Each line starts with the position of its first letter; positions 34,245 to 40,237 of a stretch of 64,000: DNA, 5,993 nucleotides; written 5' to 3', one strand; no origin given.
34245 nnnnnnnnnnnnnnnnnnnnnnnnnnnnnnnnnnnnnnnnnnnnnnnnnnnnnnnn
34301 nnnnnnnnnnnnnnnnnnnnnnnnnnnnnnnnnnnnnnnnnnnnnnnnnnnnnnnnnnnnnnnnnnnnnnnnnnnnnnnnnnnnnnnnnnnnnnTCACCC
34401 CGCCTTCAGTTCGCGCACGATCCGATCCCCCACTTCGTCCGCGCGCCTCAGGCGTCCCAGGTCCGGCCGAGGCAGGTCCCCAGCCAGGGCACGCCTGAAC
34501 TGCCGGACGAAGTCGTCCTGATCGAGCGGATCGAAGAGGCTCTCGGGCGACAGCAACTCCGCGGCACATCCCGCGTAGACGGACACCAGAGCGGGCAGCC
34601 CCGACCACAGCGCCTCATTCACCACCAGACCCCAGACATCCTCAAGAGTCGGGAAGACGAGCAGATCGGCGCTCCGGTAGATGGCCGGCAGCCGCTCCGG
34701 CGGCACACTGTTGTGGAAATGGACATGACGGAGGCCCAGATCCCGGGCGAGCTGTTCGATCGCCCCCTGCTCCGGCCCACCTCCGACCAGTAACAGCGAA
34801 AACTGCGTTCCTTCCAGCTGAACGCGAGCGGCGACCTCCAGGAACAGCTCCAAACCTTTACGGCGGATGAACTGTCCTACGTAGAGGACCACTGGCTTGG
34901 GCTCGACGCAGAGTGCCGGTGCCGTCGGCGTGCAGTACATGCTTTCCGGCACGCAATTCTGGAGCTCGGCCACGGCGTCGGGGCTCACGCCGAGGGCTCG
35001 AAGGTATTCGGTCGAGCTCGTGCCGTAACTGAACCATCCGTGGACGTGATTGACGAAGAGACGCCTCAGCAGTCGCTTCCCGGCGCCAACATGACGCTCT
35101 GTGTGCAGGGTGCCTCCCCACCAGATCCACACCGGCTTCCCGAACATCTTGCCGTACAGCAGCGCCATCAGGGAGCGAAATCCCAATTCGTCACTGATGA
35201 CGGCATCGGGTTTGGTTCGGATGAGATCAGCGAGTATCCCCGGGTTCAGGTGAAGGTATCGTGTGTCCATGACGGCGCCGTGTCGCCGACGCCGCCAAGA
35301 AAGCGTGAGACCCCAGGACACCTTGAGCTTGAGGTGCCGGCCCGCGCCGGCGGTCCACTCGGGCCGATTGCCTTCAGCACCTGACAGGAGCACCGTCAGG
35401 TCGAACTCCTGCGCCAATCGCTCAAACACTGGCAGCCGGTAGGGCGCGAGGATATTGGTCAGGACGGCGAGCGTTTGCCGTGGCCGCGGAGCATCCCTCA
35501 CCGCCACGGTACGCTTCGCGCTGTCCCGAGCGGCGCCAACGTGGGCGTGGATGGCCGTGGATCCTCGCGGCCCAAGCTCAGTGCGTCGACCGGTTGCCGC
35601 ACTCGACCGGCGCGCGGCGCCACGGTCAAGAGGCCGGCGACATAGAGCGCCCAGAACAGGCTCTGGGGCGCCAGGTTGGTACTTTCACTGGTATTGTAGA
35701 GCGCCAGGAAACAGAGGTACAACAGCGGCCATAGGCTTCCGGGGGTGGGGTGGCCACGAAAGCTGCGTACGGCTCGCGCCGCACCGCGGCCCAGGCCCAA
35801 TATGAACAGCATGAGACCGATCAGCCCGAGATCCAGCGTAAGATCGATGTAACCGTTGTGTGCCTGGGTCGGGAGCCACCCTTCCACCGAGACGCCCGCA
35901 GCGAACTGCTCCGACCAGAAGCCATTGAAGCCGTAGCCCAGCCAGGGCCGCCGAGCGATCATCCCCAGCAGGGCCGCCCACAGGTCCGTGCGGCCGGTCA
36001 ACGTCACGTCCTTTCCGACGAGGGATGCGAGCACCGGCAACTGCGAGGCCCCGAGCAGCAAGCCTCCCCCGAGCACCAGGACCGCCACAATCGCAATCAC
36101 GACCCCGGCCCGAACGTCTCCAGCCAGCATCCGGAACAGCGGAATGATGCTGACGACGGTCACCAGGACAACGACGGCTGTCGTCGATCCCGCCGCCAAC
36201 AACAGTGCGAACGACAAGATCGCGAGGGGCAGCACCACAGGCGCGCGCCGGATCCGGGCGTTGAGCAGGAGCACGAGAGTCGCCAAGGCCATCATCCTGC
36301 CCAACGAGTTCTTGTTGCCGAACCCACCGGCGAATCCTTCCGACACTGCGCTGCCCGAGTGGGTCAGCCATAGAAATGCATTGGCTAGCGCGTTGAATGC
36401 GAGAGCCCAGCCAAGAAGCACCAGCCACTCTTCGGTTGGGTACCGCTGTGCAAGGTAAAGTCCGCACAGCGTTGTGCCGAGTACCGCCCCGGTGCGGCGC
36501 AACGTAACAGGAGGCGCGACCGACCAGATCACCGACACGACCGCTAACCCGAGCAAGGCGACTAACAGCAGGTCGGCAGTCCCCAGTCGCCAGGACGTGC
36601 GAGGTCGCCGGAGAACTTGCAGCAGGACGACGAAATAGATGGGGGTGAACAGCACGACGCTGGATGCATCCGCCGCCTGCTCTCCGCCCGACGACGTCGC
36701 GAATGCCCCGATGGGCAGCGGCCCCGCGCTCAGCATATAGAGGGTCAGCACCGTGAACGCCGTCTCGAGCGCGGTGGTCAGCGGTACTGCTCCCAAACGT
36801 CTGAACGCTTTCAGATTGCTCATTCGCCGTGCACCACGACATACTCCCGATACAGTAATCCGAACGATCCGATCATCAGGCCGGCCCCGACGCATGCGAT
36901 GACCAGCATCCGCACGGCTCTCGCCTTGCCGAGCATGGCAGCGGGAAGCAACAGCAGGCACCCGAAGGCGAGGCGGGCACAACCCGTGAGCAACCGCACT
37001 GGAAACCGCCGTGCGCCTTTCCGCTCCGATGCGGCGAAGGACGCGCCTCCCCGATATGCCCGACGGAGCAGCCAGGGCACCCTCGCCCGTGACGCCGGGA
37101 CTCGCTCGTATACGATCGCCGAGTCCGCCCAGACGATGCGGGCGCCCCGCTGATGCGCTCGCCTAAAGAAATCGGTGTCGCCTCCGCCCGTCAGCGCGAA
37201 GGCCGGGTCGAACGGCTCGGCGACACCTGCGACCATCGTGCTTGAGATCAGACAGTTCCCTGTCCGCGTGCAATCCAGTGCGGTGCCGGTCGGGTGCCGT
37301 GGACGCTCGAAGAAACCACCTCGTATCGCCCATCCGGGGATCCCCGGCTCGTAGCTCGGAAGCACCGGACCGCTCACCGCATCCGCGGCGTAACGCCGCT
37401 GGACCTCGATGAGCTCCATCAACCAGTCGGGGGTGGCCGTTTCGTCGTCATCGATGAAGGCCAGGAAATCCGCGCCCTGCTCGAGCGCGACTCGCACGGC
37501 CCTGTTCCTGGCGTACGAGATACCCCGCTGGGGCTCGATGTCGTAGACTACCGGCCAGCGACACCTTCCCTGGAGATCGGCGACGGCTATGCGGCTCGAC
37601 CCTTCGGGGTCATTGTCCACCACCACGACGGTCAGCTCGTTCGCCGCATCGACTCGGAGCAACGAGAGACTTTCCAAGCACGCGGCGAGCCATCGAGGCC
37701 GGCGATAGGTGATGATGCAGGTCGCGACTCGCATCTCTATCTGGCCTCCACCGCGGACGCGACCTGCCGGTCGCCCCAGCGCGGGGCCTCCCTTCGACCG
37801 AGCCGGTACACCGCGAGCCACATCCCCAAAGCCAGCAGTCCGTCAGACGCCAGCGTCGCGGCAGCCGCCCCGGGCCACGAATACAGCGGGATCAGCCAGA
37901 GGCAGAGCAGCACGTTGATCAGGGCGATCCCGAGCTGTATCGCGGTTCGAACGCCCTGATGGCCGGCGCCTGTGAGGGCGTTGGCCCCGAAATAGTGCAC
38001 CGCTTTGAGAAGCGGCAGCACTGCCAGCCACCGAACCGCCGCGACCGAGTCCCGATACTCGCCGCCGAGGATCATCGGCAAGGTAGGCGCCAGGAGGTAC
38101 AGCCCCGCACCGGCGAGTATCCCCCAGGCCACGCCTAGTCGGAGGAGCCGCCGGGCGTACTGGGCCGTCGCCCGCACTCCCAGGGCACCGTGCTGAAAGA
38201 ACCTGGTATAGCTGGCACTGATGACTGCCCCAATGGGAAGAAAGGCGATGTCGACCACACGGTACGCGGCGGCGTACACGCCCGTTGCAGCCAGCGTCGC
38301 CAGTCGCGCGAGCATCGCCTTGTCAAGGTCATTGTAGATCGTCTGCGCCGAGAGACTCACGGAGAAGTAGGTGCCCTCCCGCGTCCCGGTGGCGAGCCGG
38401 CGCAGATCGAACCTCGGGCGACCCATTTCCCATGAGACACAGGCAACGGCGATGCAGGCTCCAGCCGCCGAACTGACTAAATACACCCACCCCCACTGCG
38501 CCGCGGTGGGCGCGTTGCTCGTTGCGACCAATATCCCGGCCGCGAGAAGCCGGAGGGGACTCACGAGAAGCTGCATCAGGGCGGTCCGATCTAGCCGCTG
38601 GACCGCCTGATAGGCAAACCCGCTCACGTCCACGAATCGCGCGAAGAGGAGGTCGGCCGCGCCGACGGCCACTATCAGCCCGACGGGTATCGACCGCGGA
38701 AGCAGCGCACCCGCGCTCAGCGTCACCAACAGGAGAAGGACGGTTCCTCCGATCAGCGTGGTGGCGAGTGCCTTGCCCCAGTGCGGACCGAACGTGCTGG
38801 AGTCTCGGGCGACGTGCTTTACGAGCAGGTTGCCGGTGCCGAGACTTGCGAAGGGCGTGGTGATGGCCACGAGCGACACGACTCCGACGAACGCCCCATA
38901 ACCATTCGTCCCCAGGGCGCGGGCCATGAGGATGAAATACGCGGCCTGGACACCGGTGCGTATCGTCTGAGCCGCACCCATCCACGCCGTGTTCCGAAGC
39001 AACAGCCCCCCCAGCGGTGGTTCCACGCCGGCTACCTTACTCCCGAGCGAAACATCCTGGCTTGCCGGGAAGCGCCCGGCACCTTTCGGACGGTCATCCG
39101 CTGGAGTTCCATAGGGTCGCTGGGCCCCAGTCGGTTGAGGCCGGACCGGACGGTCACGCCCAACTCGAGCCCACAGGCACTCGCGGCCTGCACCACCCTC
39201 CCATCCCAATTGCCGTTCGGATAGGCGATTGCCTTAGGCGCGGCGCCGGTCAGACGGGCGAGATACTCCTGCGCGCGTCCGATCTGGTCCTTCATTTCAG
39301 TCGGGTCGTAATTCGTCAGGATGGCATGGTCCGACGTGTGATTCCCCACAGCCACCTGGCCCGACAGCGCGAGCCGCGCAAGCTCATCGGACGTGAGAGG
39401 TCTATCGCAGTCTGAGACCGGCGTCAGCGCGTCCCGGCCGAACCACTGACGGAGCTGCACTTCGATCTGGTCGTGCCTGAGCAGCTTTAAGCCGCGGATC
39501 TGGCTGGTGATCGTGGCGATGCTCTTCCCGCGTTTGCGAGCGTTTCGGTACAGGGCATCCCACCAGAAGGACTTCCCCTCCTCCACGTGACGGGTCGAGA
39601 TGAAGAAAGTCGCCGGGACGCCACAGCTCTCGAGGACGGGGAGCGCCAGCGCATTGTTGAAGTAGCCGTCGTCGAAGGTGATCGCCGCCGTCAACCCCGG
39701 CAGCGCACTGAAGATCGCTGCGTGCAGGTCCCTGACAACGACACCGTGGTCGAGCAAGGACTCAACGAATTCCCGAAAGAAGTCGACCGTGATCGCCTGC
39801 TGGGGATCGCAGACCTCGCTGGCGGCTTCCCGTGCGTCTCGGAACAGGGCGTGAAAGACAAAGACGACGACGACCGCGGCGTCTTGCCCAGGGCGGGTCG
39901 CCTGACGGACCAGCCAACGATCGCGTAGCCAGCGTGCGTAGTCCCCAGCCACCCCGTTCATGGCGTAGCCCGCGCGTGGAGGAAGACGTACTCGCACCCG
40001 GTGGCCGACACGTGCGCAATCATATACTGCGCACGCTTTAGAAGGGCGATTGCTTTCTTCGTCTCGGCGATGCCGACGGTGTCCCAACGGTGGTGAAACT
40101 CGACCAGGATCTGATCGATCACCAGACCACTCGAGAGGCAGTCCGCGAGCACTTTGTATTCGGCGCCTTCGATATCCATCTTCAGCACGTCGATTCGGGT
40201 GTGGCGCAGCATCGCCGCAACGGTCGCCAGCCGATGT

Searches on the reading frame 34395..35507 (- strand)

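Call 8: search_protein_families(library=pfam, proteins=[window:34395-35507:-], max_evalue=0.0001)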
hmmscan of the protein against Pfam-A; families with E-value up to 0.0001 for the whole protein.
window:34395-35507:- (370 aa): 3 families
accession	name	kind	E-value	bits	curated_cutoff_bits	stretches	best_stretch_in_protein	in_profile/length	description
PF00534.26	Glycos_transf_1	-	1.1e-25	90.6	26.4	1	202-344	13-159/172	Glycosyl transferases group 1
PF13692.12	Glyco_trans_1_4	-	6.3e-22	78.8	27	1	204-341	1-140/142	Glycosyl transferases group 1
PF20706.3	GT4-conflict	-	3.3e-08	33.4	26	1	179-328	174-327/385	Family 4 Glycosyltransferase in conflict systems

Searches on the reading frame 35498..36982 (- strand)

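Call 8: search_protein_families(library=pfam, proteins=[window:35498-36982:-], max_evalue=0.0001)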
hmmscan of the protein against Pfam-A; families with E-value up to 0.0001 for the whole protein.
window:35498-36982:- (494 aa): 1 family
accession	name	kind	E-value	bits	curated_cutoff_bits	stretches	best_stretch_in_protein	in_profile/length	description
PF04932.20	Wzy_C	-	1.6e-18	67.3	31.7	1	253-394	2-149/149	O-Antigen ligase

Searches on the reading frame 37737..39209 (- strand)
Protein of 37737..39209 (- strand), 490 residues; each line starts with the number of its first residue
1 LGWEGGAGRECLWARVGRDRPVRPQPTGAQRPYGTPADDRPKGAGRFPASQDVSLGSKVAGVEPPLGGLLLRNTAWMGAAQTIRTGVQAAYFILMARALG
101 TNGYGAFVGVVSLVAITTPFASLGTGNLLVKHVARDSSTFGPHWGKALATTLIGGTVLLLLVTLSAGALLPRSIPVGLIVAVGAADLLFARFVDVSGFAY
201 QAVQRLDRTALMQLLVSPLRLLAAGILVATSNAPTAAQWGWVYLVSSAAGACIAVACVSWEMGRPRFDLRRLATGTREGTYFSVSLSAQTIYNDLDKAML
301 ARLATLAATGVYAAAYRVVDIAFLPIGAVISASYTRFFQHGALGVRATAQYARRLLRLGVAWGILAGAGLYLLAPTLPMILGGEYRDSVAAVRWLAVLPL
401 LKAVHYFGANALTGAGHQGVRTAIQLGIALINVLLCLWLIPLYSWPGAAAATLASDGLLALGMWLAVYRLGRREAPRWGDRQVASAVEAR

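Call 9: search_protein_families(library=pfam, proteins=[window:37737-39209:-], max_evalue=0.0001)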
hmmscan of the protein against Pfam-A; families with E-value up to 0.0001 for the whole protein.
window:37737-39209:- (490 aa): 2 families
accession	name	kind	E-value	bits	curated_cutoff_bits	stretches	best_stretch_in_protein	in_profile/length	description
PF01943.22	Polysacc_synt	-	8.4e-20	71.8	28.2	1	70-332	1-265/274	Polysaccharide biosynthesis protein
PF13440.11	Polysacc_synt_3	-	3.7e-09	36.7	23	1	94-337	1-239/293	Polysaccharide biosynthesis protein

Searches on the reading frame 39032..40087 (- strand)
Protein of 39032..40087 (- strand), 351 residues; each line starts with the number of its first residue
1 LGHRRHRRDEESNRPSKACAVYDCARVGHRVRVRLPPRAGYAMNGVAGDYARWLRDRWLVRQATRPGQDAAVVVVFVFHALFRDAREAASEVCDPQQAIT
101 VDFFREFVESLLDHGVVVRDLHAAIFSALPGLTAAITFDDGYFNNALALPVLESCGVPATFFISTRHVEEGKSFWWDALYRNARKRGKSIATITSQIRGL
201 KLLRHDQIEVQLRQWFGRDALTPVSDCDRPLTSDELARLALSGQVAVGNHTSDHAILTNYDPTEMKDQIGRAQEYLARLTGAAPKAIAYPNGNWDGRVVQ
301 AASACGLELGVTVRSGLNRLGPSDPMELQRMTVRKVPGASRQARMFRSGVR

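Call 9: search_protein_families(library=pfam, proteins=[window:39032-40087:-], max_evalue=0.0001)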
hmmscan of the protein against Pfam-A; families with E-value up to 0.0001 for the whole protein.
window:39032-40087:- (351 aa): 1 family
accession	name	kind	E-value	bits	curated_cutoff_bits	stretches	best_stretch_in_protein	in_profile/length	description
PF01522.26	Polysacc_deac_1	-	2.6e-26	92.4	23.1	1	133-308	8-122/124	Polysaccharide deacetylase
